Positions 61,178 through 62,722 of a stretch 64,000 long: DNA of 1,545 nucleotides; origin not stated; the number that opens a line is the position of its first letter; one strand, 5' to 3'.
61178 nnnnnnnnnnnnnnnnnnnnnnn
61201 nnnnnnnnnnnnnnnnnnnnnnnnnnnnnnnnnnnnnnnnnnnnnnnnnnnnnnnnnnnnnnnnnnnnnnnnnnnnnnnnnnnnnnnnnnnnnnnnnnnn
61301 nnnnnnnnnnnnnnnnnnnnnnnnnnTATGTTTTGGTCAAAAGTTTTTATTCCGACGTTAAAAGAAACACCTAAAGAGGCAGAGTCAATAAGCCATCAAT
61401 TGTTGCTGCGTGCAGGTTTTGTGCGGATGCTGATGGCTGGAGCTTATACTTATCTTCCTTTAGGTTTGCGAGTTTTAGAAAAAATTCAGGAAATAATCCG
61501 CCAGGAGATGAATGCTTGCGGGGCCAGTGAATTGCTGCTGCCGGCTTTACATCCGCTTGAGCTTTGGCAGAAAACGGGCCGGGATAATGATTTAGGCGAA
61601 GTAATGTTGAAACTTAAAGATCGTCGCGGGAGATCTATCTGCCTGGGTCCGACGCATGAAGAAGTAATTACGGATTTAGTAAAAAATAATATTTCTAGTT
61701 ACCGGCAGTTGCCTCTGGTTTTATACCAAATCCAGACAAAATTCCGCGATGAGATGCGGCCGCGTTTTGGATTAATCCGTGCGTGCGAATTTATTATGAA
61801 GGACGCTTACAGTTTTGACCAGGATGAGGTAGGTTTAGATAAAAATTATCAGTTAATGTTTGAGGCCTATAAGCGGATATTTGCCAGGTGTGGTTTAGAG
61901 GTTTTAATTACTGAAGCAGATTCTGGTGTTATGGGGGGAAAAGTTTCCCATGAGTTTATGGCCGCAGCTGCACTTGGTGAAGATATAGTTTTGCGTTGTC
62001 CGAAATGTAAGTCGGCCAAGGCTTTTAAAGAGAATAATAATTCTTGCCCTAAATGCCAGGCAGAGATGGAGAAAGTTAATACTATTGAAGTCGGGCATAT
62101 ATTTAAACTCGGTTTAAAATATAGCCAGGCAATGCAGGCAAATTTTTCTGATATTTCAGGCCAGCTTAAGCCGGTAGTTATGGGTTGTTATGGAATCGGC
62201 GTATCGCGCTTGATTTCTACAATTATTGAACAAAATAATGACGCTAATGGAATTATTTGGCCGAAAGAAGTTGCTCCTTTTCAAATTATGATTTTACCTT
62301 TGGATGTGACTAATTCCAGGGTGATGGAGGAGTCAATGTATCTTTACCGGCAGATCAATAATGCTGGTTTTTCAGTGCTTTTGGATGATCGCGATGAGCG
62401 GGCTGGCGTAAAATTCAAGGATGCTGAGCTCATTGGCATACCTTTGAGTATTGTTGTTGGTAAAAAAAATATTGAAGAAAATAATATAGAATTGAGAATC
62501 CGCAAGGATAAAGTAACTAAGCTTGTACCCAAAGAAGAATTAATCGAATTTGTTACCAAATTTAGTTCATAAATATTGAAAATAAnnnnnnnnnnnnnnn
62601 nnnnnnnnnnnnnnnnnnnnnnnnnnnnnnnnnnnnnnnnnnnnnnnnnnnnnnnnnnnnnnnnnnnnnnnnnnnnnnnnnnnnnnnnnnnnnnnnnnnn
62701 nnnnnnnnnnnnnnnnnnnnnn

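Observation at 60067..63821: Two paralogous CpaF/TadA-like ATPases flanking proS, with no other Tad/T2SS/T4P components in the window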

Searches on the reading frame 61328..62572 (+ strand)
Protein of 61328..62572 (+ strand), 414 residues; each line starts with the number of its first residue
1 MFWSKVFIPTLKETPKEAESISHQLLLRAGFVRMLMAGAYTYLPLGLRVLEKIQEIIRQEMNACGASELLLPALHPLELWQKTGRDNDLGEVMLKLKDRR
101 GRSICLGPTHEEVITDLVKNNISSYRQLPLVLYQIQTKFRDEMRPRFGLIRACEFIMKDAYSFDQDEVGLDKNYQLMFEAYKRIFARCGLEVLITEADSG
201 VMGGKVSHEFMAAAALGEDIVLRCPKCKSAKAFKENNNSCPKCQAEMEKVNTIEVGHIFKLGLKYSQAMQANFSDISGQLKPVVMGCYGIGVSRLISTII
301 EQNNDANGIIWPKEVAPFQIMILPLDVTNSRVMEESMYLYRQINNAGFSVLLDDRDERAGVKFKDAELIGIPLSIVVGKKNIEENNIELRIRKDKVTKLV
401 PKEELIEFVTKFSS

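Call 4: search_protein_families(library=pfam, proteins=[window:61328-62572:+], max_evalue=0.01)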
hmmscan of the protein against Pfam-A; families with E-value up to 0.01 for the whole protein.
window:61328-62572:+ (414 aa): 2 families
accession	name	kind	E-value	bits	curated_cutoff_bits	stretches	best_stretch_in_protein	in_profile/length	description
PF00587.30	tRNA-synt_2b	-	7.4e-30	104.8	29.3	1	95-303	2-179/179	tRNA synthetase class II core domain (G, H, P, S and T)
PF03129.25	HGTP_anticodon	-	3.4e-21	75.6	21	1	319-411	1-93/94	Anticodon binding domain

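Call 5: search_protein_families(library=ncbifam, proteins=[window:61328-62572:+], max_evalue=0.01)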
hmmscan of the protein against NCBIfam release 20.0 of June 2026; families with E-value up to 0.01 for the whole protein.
window:61328-62572:+ (414 aa): 17 families
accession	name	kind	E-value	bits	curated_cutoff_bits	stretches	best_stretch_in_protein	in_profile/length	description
NF006625.0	PRK09194.1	equivalog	5.1e-180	600.1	558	2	3-232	3-232/559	proline--tRNA ligase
TIGR00409.1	proS_fam_II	equivalog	1e-168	562.8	306.7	2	1-230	1-230/568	proline--tRNA ligase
NF008979.1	PRK12325.1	exception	3e-154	514.1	550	2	1-230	1-230/437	proline--tRNA ligase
TIGR00408.1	proS_fam_I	equivalog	6.3e-44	150.7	437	2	242-409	208-377/475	proline--tRNA ligase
TIGR00418.1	thrS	equivalog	1.1e-28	100.6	383.65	2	277-410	435-562/565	threonine--tRNA ligase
NF003068.0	PRK03991.1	equivalog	8.4e-18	64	484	1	279-410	456-589/613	threonine--tRNA ligase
NF003211.1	PRK04173.1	equivalog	5.1e-16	58.6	312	1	309-407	356-452/454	glycine--tRNA ligase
TIGR00442.1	hisS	equivalog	1.5e-14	53.8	286.75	2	38-177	5-142/406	histidine--tRNA ligase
TIGR00389.1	glyS_dimeric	equivalog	3.4e-14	52.3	243.3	2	258-411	406-563/565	glycine--tRNA ligase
NF011500.0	PRK14938.1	equivalog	4.4e-08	32.5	362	1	290-409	247-363/387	Ser-tRNA(Thr) hydrolase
TIGR00414.1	serS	equivalog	0.00017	20.7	301.65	1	65-142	191-265/418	serine--tRNA ligase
NF002120.0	PRK00960.1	equivalog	0.0008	18.1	611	0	24-92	200-270/518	serine--tRNA ligase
NF011484.0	PRK14894.1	equivalog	0.0013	17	1050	0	122-157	158-193/539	glycine--tRNA ligase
NF047723.1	TransFacS4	equivalog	0.0016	18.9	120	1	224-256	4-36/90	transcription factor S4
TIGR00443.1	hisZ_biosyn_reg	equivalog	0.0046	16.1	271.65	1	42-141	3-99/314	ATP phosphoribosyltransferase regulatory subunit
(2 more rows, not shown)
